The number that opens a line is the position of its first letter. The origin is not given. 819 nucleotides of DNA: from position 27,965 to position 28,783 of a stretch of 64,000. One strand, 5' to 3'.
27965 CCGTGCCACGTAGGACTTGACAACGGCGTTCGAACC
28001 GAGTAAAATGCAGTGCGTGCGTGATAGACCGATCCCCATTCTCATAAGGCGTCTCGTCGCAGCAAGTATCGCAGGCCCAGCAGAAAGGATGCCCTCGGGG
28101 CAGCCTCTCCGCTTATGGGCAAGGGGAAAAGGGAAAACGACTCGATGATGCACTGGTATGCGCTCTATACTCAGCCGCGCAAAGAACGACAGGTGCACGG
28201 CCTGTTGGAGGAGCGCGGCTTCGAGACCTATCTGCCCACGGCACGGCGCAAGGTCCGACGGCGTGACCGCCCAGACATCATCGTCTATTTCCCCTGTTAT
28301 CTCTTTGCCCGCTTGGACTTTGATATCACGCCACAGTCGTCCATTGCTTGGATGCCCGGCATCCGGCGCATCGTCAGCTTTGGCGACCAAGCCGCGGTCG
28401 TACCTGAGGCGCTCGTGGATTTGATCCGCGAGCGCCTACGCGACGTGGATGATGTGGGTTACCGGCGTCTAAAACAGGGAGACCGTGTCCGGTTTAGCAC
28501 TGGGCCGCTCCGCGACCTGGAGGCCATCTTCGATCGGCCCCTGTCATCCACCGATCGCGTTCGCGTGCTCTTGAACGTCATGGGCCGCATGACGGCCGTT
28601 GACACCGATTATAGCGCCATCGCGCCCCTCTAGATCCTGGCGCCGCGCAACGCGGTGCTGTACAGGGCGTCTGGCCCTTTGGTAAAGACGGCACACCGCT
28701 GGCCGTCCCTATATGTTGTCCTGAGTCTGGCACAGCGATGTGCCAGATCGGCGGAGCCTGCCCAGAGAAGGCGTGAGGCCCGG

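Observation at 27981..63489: A 35-kb, 26-gene single-strand glycan operon that encodes its own specialised NusG paralog as first gene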

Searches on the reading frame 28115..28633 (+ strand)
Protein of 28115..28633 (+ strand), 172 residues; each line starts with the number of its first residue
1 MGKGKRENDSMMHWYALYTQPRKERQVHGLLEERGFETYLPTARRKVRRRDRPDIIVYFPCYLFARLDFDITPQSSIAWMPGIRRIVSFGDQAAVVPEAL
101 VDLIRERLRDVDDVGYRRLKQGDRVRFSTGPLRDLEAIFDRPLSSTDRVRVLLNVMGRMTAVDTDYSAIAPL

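Call 4: search_protein_families(library=pfam, proteins=[window:28115-28633:+], max_evalue=0.01)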
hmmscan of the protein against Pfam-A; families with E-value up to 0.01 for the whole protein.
window:28115-28633:+ (172 aa): 1 family
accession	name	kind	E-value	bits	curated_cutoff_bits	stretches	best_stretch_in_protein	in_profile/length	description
PF02357.24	NusG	-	9.3e-16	58.6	22.2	1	12-104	1-92/93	Transcription termination factor nusG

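Call 7: search_protein_families(library=ncbifam, proteins=[window:28115-28633:+], max_evalue=1)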
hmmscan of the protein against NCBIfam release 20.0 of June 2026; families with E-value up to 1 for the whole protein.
window:28115-28633:+ (172 aa): 5 families
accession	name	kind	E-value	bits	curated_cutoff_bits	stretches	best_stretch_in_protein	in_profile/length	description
TIGR01955.1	RfaH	equivalog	1.2e-27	96.9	144.5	1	14-163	1-152/159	transcription/translation regulatory transformer protein RfaH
NF006534.0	PRK09014.1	equivalog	1.3e-18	67.5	124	1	11-160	1-150/162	transcription/translation regulatory transformer protein RfaH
NF033644.1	antiterm_UpxY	subfamily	4.3e-16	59.3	100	1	14-162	1-157/164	UpxY family transcription antiterminator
NF033641.1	antiterm_LoaP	exception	4.3e-10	40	125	1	14-164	1-159/166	antiterminator LoaP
TIGR00922.1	nusG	equivalog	1.6e-09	37.9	135.7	1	58-169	56-169/172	transcription termination/antitermination protein NusG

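Call 11: find_homologous_proteins(query=window:28145-28630:+, max_evalue=0.00001)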
Query seq(162 aa) (162 aa): 376 proteins with E <= 0.00001 among 463 candidates; the best 120 are listed.
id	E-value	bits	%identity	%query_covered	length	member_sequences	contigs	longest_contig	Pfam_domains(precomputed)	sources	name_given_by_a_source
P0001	1.5e-102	358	100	100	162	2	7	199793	PF02357.25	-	-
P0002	3.5e-92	324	90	100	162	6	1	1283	PF02357.25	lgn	-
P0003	3.4e-89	315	87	99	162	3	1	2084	PF02357.25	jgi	-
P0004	1.2e-88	313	85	100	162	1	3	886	PF02357.25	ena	-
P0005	1.7e-88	312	86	100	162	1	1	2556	PF02357.25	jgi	-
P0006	1.7e-87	309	86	99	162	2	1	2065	PF02357.25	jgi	jgi:transcriptional antiterminator RfaH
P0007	3.4e-86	305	85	100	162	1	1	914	PF02357.25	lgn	-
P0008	7.3e-86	304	84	99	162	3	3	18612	PF02357.25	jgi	jgi:transcriptional antiterminator RfaH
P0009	8.6e-84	297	82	100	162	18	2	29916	PF02357.25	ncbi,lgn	-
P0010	7.2e-78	278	76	100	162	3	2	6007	PF02357.25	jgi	jgi:transcriptional antiterminator RfaH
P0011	1.5e-77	277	76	100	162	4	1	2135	PF02357.25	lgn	-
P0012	6.7e-77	275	74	100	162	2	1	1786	PF02357.25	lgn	-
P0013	8.8e-76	271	73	100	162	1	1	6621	PF02357.25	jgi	jgi:transcriptional antiterminator RfaH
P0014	2.2e-75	270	74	100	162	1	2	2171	PF02357.25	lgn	-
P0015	2.4e-75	270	74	100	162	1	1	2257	PF02357.25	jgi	jgi:transcriptional antiterminator RfaH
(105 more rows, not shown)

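Call 12: find_related_loci(query=window:28145-28630:+, collection=genome_contigs, flank=6000)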
Query seq(162 aa) (162 aa) in genome_contigs; peptide patterns used: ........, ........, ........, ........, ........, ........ (x = any residue, [..] = any of these).
189 stretches matched a pattern; 7 encode a relative of the query (tblastn E <= 1e-3); 7 distinct loci.
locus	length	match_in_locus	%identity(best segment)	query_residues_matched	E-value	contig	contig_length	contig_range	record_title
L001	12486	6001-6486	82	1-162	5e-89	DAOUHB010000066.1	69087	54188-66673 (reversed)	MAG TPA_asm: Anaerolineae bacterium isolate R89_289 k165_1469967, whole genome shotgun sequence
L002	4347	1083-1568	77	1-162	5e-73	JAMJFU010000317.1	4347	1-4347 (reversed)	MAG: Anaerolineae bacterium isolate B4-07 NODE_317_length_4347_cov_4.936859, whole genome shotgun sequence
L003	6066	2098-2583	67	1-162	1e-62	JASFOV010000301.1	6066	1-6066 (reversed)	MAG: Anaerolineae bacterium isolate D0819M12metaG_Bin_204 D0819M12metaG_FD_scaffold_2365_c1, whole genome shotgun sequen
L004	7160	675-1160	62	1-162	2e-59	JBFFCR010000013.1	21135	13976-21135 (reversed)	MAG: Anaerolineae bacterium isolate Mix_mud12.2021.10.58 k141_2619657_length_21135_cov_13.4235, whole genome shotgun seq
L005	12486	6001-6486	62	1-162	1e-68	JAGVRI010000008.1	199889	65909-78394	MAG: Chloroflexota bacterium isolate TumbabinsA95 c_000000000008, whole genome shotgun sequence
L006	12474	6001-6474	49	1-155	1e-49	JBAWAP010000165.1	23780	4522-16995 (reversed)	MAG: Anaerolineae bacterium isolate MFD04381_ilm_asm_bin11 k127_141523, whole genome shotgun sequence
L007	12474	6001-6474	50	1-155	1e-47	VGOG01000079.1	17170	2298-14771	MAG: Chloroflexi bacterium isolate K_DeepCast_250m_m2_317 K_DeepCast_250m_m2_317_Ga0194125_10006531, whole genome shotgu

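Call 20: find_related_loci(query=A1, collection=metagenome_contigs, flank=3000)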
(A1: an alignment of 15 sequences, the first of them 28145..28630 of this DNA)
Query A1 (162 aa) in metagenome_contigs; peptide patterns used: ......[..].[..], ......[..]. (x = any residue, [..] = any of these).
600 stretches matched a pattern (row limit reached: there are more); 491 encode a relative of the query (tblastn E <= 1e-3); the best 80 are kept; 80 distinct loci.
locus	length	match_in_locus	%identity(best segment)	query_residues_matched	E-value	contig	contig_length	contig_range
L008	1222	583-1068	88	1-162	2e-100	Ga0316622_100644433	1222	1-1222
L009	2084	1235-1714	87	1-160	8e-97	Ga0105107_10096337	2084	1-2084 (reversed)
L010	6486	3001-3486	82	1-162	2e-88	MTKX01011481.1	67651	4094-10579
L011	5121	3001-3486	65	1-162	5e-72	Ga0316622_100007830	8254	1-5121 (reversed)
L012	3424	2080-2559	68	1-160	2e-70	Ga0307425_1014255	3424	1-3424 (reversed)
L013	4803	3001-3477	76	4-162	3e-70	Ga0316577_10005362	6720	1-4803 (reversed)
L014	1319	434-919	72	1-162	5e-74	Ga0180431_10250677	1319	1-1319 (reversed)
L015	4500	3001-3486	65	1-162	1e-69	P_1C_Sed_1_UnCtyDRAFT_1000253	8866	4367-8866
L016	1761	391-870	67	1-160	1e-71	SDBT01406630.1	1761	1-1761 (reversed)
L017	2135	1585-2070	72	1-162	1e-69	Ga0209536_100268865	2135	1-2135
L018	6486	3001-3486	65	1-162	2e-67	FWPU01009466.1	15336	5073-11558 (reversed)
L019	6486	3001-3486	65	1-162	2e-67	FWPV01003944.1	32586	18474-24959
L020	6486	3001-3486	65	1-162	2e-67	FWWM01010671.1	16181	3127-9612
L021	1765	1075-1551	62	1-159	1e-69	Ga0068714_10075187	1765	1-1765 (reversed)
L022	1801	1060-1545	69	1-162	1e-68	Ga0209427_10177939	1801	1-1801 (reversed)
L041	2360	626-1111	51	1-159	2e-51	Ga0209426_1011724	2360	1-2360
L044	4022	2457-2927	53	1-156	4e-50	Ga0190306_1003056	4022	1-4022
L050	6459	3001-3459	50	1-155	1e-46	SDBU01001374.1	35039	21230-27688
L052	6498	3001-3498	48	1-161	2e-46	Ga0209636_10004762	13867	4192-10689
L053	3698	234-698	50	1-155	2e-46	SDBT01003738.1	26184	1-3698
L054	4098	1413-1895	49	1-162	2e-46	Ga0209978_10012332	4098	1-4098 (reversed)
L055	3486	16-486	51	1-155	8e-46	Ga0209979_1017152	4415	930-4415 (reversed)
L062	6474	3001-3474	46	1-159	6e-45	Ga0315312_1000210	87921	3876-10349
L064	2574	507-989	50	1-162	6e-45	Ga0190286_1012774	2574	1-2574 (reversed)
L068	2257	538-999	46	1-153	5e-45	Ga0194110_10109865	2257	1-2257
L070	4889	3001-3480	47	1-162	4e-44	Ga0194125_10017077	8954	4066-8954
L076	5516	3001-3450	50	1-150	6e-43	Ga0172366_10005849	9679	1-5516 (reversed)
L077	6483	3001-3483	44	1-162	3e-42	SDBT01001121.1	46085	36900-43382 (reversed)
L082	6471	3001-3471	43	1-155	2e-41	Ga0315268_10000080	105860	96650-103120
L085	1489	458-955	45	1-162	6e-42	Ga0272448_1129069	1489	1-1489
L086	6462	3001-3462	43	1-155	4e-41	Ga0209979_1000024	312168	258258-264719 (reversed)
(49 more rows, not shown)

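Call 46: search_solved_structures(query=window:28145-28630:+, max_evalue=0.01, show_alignments=3)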
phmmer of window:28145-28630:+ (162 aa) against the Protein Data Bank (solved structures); distinct sequences matched with E-value up to 0.01: 18.
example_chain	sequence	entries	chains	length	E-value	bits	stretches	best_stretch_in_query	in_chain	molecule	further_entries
2oug_A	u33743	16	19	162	3.8e-09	39.8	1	1-148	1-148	Transcriptional activator rfaH | Transcription antitermination protein RfaH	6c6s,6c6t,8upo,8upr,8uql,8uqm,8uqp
5ond_A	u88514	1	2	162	3.8e-09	39.7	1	1-148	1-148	Transcription antitermination protein RfaH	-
8pen_P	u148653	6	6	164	3.9e-09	39.7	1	1-148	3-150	Transcription antitermination protein RfaH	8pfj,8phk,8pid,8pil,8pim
8pfg_P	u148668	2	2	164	3.4e-08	36.7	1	1-148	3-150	Transcription antitermination protein RfaH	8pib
6gov_G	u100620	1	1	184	1.5e-07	34.6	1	12-159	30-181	Transcription termination/antitermination protein NusG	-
6ztj_CF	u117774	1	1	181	1.7e-07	34.4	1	15-159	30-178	Transcription termination/antitermination protein NusG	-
9gux_Z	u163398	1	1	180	1.9e-07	34.3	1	15-159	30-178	Transcription termination/antitermination protein NusG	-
9ik0_A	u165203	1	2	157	2.3e-07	34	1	2-91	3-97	Transcription antitermination protein RfaH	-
9w0n_7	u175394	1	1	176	2.7e-07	33.7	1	16-159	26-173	Transcription termination/antitermination protein NusG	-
2jvv_A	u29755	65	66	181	2.9e-07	33.6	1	15-159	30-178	Transcription antitermination protein nusG | Transcription termination/antitermination protein NusG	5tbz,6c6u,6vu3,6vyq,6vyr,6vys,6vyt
5ms0_F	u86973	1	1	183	3e-07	33.6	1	16-159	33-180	Transcription termination/antitermination protein NusG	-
6tqn_G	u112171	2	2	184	3.1e-07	33.6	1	16-159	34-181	Transcription termination/antitermination protein NusG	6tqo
8f5g_A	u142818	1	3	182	4e-07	33.2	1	1-154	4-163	Transcription termination/antitermination protein NusG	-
1m1g_A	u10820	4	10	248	0.0001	25.3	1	48-159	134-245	Transcription antitermination protein nusG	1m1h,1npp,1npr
1nz9_A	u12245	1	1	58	0.00093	22.3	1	109-160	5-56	TRANSCRIPTION ANTITERMINATION PROTEIN NUSG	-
2kvq_G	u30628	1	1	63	0.003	20.6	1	110-159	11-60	Transcription antitermination protein nusG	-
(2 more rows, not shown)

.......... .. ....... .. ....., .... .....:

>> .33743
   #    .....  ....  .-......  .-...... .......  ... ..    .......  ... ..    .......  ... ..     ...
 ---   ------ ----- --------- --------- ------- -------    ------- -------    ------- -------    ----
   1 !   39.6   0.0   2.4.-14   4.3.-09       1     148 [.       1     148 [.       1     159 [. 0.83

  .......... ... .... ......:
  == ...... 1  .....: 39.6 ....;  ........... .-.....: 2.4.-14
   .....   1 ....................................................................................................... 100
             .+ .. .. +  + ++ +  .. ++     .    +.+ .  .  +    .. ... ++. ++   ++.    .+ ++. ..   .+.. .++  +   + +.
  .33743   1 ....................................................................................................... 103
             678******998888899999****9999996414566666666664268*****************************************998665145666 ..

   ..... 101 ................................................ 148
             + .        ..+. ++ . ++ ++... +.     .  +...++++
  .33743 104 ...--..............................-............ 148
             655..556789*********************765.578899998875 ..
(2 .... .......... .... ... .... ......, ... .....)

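Call 55: predict_structure(alignment_id=A6)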
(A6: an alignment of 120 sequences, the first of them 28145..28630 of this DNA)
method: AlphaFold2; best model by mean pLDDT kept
length: 162 residues; sequences in the alignment: 120
mean_pLDDT: 82.9   pTM: 0.57
mean pLDDT of the five models: 82.9, 81.3, 77.9, 77.2, 63.3
residues with pLDDT >= 90: 76; 70-90: 54; 50-70: 19; < 50: 13
segments of 3 or more residues with pLDDT < 50: 35-38, 42-46, 102-105
pLDDT, mean of each block of 10 residues (from residue 1): 94 87 91 55 54 93 93 94 93 79 56 89 92 75 91 87 85
secondary structure, 60 per line:
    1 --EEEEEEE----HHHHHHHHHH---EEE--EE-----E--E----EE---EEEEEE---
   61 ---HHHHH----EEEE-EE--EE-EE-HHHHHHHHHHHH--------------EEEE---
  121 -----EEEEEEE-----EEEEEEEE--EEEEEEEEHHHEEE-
elements in order: E3-9 H14-23 E27-29 E52-57 H64-68 E73-76 H88-99 E114-117 E126-132 E138-145 E148-155 E159-161
